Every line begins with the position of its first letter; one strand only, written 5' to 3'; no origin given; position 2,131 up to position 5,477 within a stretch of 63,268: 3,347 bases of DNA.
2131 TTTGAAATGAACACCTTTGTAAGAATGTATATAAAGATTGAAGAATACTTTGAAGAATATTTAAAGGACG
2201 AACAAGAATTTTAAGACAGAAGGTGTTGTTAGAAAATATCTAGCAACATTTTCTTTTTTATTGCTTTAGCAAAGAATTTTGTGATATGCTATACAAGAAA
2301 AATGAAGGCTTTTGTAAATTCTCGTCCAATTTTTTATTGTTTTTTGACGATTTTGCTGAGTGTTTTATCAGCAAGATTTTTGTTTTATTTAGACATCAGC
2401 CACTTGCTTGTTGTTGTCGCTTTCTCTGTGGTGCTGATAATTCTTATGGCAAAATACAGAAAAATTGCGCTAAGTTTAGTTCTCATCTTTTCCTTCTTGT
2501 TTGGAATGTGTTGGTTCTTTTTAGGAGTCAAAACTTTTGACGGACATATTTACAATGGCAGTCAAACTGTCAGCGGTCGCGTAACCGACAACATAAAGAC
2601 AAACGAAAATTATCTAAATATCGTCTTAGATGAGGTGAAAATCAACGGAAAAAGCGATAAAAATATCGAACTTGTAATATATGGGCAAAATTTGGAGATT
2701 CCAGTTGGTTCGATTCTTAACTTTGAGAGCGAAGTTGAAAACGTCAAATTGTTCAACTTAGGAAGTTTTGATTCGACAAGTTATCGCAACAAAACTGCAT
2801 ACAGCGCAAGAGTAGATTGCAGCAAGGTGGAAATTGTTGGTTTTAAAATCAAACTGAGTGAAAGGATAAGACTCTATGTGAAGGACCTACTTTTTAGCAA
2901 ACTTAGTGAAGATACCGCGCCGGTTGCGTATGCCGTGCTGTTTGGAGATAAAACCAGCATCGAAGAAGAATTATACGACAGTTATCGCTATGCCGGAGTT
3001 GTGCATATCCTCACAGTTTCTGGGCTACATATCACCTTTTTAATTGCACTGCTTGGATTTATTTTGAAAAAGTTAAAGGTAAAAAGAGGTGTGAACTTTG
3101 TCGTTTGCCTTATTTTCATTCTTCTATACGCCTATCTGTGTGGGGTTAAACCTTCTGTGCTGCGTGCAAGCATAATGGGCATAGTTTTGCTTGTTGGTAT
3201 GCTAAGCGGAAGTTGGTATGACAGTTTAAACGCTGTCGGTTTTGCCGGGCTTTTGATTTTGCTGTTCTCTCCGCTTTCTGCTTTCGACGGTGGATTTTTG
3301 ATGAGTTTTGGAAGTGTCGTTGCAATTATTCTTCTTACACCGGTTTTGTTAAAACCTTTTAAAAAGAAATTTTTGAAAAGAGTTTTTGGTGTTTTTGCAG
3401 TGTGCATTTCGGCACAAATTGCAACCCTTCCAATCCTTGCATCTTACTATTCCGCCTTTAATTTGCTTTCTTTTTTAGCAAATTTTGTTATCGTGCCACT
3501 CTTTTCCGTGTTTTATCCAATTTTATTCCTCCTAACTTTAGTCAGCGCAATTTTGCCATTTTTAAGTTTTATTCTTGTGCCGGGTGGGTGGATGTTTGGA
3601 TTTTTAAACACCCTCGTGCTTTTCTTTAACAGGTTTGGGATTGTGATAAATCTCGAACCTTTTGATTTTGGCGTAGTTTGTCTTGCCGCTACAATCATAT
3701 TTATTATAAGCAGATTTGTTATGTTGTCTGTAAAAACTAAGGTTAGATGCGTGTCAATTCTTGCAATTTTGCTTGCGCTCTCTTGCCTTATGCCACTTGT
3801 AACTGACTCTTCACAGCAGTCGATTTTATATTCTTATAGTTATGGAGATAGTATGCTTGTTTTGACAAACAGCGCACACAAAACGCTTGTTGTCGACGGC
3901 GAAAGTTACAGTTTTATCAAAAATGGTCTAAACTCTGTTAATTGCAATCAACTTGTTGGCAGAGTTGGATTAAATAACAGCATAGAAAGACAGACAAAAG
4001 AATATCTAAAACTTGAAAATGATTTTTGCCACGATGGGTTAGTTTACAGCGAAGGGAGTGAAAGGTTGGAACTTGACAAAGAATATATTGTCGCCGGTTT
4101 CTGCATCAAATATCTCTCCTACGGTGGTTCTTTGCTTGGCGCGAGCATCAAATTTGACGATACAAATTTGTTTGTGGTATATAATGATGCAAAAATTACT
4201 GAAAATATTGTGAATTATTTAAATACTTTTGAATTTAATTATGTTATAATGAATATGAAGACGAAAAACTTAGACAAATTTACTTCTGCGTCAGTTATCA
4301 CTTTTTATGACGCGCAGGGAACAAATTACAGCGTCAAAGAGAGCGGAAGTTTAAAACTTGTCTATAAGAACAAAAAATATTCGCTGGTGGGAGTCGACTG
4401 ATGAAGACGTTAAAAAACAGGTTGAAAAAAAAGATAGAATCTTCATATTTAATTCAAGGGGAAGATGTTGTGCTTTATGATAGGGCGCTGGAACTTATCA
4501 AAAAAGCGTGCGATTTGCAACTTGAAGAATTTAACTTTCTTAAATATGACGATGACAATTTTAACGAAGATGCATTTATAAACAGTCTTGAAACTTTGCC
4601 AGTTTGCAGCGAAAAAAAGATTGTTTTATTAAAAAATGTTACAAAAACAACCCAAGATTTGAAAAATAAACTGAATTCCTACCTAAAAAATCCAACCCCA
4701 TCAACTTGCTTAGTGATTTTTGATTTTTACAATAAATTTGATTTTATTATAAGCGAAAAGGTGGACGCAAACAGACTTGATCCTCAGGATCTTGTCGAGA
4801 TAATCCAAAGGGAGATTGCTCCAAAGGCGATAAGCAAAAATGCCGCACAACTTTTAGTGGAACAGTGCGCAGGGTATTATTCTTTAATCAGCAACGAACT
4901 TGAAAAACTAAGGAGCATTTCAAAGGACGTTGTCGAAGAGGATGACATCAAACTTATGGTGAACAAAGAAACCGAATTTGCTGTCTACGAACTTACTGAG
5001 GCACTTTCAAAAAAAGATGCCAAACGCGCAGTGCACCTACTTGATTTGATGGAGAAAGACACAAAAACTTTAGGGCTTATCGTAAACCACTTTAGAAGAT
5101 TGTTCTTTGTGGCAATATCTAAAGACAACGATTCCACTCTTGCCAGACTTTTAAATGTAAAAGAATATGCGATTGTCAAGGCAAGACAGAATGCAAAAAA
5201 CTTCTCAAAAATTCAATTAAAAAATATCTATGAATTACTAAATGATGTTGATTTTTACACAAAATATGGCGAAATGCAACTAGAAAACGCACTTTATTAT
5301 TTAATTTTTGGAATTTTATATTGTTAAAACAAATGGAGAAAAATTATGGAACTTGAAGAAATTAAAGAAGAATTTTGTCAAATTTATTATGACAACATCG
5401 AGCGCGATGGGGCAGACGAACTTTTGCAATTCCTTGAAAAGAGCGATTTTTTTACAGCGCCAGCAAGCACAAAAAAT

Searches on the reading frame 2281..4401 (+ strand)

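Call 64: search_protein_families(library=pfam, proteins=[window:2281-4401:+], max_evalue=0.00001)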
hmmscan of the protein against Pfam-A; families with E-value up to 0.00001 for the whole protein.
window:2281-4401:+ (706 aa): 1 family
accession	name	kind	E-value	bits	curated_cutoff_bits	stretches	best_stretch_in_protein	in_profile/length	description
PF03772.21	Competence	-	1.3e-50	172.7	23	1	220-476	2-264/270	Competence protein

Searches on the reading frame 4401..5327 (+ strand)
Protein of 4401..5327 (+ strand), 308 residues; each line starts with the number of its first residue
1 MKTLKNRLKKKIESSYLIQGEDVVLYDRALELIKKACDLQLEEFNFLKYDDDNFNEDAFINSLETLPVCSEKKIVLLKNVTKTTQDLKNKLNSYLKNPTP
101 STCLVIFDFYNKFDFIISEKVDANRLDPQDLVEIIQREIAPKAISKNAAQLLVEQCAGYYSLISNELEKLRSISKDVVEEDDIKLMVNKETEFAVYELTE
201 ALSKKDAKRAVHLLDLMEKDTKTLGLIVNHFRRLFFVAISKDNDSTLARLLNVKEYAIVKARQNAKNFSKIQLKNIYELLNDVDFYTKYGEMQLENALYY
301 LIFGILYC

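Call 64: search_protein_families(library=pfam, proteins=[window:4401-5327:+], max_evalue=0.00001)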
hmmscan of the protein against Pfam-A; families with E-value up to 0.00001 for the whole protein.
window:4401-5327:+ (308 aa): 2 families
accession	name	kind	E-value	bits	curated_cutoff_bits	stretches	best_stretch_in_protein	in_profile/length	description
PF21694.2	DNA_pol3_delta_C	-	1.7e-13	51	27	1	194-303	3-119/121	DNA polymerase III delta subunit, C-terminal domain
PF06144.19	DNA_pol3_delta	-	1.2e-12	48.3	21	1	16-107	1-99/124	DNA polymerase III, delta subunit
